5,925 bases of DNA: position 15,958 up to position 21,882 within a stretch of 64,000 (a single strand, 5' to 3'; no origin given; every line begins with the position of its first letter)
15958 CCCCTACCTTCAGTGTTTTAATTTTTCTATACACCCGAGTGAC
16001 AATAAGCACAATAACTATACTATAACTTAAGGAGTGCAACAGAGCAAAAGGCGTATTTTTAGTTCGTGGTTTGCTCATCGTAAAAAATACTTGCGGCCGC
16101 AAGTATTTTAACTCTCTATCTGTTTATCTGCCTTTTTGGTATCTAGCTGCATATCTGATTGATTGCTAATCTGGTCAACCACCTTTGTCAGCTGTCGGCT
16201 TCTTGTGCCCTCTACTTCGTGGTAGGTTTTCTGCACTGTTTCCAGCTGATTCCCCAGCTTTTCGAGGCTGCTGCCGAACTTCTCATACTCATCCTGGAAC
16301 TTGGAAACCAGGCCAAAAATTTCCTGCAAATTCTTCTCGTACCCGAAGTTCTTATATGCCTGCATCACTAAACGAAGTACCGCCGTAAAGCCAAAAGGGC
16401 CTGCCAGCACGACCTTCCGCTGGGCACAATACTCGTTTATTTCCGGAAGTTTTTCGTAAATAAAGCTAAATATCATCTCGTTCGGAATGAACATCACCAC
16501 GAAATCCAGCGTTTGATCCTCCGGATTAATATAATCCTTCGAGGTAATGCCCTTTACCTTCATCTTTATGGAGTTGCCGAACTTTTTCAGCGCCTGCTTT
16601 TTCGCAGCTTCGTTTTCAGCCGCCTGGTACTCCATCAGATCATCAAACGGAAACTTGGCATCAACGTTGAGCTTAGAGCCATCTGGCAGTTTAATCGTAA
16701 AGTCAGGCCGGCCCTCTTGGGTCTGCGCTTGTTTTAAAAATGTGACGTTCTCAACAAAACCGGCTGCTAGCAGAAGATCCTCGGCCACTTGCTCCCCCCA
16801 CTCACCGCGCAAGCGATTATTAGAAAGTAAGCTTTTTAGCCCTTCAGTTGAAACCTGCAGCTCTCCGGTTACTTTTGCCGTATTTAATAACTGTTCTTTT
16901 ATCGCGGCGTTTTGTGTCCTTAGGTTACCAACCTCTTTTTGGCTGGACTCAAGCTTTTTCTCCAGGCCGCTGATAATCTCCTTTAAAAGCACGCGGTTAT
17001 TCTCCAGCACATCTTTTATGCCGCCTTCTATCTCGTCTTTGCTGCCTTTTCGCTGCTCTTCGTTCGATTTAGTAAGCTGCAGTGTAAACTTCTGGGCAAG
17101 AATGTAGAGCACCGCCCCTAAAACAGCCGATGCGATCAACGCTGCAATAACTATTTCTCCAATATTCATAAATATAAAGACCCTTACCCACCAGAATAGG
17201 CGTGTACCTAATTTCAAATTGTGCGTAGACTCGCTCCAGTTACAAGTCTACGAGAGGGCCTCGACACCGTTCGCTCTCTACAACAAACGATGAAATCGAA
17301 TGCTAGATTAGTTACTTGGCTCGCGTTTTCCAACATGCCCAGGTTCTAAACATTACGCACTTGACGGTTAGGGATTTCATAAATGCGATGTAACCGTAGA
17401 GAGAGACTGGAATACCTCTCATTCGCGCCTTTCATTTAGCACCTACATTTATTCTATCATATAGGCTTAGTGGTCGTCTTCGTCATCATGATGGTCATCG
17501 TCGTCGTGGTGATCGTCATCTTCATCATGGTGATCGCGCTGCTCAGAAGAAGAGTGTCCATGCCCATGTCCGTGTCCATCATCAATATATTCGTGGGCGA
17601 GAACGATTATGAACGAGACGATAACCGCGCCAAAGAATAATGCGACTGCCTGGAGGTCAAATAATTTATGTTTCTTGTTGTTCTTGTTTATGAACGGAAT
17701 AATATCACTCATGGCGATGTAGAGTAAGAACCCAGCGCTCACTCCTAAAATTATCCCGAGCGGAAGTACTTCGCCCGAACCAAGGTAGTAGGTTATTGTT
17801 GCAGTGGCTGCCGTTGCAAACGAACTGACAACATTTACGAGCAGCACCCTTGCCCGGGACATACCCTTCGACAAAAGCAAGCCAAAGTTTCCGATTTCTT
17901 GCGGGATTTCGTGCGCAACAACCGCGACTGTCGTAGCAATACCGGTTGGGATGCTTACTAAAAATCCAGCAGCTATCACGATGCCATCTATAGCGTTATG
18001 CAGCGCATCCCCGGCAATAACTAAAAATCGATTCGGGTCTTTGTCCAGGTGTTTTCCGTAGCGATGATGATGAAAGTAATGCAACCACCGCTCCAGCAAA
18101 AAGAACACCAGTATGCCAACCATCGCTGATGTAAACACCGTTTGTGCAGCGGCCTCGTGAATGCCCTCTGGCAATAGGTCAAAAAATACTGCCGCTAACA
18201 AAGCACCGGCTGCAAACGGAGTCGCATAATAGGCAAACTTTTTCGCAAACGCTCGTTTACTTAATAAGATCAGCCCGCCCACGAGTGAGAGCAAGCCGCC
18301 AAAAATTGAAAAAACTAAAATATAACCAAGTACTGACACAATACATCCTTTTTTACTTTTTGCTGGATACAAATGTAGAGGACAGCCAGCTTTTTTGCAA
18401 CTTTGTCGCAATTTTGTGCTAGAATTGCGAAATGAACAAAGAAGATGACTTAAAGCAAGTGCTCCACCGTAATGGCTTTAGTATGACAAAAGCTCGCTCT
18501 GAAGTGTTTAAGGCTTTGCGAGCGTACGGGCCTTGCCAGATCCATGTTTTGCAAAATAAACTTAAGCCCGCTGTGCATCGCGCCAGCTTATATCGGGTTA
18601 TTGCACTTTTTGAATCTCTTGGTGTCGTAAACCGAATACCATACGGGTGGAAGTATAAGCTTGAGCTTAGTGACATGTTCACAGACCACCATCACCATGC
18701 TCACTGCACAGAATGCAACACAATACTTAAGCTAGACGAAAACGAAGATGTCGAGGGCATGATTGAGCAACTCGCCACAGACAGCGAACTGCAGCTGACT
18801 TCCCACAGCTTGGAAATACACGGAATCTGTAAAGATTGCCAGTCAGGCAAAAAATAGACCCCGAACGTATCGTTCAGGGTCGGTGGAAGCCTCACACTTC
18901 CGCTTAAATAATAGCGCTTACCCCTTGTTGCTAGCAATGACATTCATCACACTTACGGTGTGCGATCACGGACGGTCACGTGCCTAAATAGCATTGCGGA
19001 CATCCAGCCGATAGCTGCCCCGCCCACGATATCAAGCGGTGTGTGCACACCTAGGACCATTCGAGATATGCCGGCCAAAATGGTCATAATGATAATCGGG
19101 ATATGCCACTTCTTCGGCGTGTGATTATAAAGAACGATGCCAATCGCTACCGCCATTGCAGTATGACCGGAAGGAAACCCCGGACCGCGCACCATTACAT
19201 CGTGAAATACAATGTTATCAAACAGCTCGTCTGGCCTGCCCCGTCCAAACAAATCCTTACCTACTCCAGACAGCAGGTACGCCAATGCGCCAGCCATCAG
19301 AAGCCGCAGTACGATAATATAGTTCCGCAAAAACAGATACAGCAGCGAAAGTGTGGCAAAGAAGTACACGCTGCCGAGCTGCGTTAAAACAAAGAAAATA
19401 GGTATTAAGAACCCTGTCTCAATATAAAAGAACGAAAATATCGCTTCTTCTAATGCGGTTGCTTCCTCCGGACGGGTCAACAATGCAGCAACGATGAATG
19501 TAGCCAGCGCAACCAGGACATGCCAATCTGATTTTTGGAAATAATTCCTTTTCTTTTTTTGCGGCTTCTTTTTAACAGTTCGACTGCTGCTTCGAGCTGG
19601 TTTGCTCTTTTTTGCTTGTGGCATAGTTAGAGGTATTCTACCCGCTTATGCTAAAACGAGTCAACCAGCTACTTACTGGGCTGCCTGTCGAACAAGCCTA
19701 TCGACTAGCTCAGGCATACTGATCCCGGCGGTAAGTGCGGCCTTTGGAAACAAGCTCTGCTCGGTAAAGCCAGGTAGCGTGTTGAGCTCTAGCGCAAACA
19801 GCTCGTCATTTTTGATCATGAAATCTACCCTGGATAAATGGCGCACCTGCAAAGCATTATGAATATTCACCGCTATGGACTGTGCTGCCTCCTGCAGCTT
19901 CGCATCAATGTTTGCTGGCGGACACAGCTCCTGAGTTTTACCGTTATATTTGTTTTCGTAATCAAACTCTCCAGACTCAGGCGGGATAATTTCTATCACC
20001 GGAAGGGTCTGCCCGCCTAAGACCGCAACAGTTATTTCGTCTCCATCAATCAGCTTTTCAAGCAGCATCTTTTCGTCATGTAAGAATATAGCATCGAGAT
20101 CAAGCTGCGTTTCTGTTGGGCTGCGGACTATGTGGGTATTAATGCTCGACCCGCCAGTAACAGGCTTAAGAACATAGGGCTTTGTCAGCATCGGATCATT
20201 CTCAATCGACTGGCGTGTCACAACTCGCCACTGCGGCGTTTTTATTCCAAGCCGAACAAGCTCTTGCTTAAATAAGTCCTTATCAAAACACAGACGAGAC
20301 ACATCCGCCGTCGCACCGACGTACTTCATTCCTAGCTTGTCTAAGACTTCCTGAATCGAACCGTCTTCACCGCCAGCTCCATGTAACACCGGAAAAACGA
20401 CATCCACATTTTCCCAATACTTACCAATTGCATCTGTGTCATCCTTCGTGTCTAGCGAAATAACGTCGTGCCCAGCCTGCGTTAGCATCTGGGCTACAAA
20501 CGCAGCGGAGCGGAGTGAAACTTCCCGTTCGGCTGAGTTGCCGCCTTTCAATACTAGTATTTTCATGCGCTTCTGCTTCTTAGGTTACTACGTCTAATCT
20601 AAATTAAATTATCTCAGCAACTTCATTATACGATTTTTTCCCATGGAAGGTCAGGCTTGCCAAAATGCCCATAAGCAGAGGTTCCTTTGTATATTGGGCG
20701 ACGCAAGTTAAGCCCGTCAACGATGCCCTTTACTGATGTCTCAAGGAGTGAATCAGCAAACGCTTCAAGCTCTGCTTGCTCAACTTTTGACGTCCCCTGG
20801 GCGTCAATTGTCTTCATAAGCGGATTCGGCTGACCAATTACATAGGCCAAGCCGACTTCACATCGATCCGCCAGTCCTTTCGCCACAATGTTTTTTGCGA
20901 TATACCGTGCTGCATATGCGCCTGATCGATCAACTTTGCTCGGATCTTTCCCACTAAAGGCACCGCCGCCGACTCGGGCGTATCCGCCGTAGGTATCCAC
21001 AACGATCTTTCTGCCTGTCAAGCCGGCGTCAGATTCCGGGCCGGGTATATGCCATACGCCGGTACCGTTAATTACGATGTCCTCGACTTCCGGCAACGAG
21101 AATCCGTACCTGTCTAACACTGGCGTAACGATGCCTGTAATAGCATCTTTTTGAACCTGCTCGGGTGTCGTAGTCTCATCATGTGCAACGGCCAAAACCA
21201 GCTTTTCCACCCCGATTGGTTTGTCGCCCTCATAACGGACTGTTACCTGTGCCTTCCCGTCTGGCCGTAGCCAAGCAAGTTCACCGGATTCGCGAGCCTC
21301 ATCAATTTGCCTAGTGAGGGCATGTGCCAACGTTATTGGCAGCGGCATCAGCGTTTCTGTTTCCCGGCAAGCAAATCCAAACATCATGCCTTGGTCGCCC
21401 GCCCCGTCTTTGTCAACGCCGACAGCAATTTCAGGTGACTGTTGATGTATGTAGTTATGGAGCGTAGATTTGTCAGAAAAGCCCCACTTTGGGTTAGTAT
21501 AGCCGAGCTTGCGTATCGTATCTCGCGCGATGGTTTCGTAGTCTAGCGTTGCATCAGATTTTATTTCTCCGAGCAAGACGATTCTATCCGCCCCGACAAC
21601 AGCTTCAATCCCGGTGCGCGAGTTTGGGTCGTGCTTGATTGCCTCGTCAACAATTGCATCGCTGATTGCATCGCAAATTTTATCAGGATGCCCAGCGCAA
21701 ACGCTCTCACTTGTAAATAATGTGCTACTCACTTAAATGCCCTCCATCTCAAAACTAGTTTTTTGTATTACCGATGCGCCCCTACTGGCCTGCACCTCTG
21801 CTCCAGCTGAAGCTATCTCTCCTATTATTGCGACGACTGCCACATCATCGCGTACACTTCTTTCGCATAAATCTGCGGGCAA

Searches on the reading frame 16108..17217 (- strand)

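Call 47: search_protein_families(library=pfam, proteins=[window:16108-17217:-], max_evalue=0.001)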
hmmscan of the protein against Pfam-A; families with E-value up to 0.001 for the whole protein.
window:16108-17217:- (369 aa): 1 family
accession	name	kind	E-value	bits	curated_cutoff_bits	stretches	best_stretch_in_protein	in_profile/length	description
PF02646.22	RmuC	-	1.7e-64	218.1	26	1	78-359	10-287/291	RmuC family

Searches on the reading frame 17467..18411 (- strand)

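Call 47: search_protein_families(library=pfam, proteins=[window:17467-18411:-], max_evalue=0.001)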
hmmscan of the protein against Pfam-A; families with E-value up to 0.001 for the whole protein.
window:17467-18411:- (314 aa): 1 family
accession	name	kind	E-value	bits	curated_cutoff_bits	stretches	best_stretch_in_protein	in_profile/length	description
PF02535.28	Zip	-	1.5e-29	103.7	35.1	2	129-268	179-322/323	ZIP Zinc transporter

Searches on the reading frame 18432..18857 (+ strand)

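Call 91: search_protein_families(library=pfam, proteins=[window:18432-18857:+], max_evalue=0.0001)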
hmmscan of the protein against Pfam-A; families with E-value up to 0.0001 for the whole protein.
window:18432-18857:+ (141 aa): 1 family
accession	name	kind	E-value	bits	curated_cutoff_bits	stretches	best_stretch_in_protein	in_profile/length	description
PF01475.25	FUR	-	1.2e-13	51.7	23.1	1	14-130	2-121/121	Ferric uptake regulator family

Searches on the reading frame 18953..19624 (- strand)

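Call 91: search_protein_families(library=pfam, proteins=[window:18953-19624:-], max_evalue=0.0001)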
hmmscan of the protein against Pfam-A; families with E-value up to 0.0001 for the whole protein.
window:18953-19624:- (223 aa): 2 families
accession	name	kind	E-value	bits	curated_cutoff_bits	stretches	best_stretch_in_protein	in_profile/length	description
PF01569.27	PAP2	-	8.8e-22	77.7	27.2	1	105-217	2-125/130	PAP2 superfamily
PF14378.12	PAP2_3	-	1.1e-06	29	27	1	137-211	113-189/190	PAP2 superfamily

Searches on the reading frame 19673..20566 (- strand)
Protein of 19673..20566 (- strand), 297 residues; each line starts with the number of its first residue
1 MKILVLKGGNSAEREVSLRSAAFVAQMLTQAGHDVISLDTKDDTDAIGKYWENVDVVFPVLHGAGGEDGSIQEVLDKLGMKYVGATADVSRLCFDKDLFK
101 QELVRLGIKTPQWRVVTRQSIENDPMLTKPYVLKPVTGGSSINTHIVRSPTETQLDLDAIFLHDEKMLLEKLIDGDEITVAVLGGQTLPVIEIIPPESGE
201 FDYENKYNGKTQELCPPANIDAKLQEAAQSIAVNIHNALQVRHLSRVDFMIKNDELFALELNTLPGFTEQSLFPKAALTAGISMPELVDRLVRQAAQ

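Call 47: search_protein_families(library=pfam, proteins=[window:19673-20566:-], max_evalue=0.001)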
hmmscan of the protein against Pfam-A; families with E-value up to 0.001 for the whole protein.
window:19673-20566:- (297 aa): 6 families
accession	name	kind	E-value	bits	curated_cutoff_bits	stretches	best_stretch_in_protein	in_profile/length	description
PF07478.18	Dala_Dala_lig_C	-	1.6e-42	145.8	24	1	105-292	4-203/204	D-ala D-ala ligase C-terminus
PF01820.27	Dala_Dala_lig_N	-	2.2e-20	73.8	34.6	2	49-85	85-121/121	D-ala D-ala ligase N-terminus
PF02655.19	ATP-grasp_3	-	1.4e-10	41.9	23.2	1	94-262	2-154/160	ATP-grasp domain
PF02222.28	ATP-grasp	-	7.7e-07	29.4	27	1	103-261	3-159/179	ATP-grasp domain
PF08443.16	RimK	-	2.1e-05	24.6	21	1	100-270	8-172/188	RimK-like ATP-grasp domain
PF13535.11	ATP-grasp_4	-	0.00082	19.5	27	0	129-263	3-150/160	ATP-grasp domain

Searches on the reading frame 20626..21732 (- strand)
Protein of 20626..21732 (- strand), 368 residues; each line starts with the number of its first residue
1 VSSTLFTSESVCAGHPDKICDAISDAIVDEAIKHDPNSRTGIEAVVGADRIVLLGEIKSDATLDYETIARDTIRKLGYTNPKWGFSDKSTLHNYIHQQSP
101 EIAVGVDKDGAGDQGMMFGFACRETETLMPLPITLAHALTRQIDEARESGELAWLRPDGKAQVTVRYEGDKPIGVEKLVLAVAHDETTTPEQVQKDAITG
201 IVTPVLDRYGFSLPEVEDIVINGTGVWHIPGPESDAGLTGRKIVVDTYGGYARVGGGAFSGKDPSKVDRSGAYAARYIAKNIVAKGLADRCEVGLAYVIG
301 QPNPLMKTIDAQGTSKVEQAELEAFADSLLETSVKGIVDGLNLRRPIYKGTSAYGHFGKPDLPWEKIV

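Call 47: search_protein_families(library=pfam, proteins=[window:20626-21732:-], max_evalue=0.001)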
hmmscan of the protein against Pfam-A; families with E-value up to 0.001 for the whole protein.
window:20626-21732:- (368 aa): 3 families
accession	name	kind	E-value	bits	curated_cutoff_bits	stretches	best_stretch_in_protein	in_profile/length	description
PF02773.21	S-AdoMet_synt_C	-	1.5e-56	190.6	25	1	229-366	1-138/138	S-adenosylmethionine synthetase, C-terminal domain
PF02772.21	S-AdoMet_synt_M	-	3.3e-37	127.7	29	1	109-225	2-118/120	S-adenosylmethionine synthetase, central domain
PF00438.25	S-AdoMet_synt_N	-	6.8e-33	113.6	33.1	1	4-100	2-99/99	S-adenosylmethionine synthetase, N-terminal domain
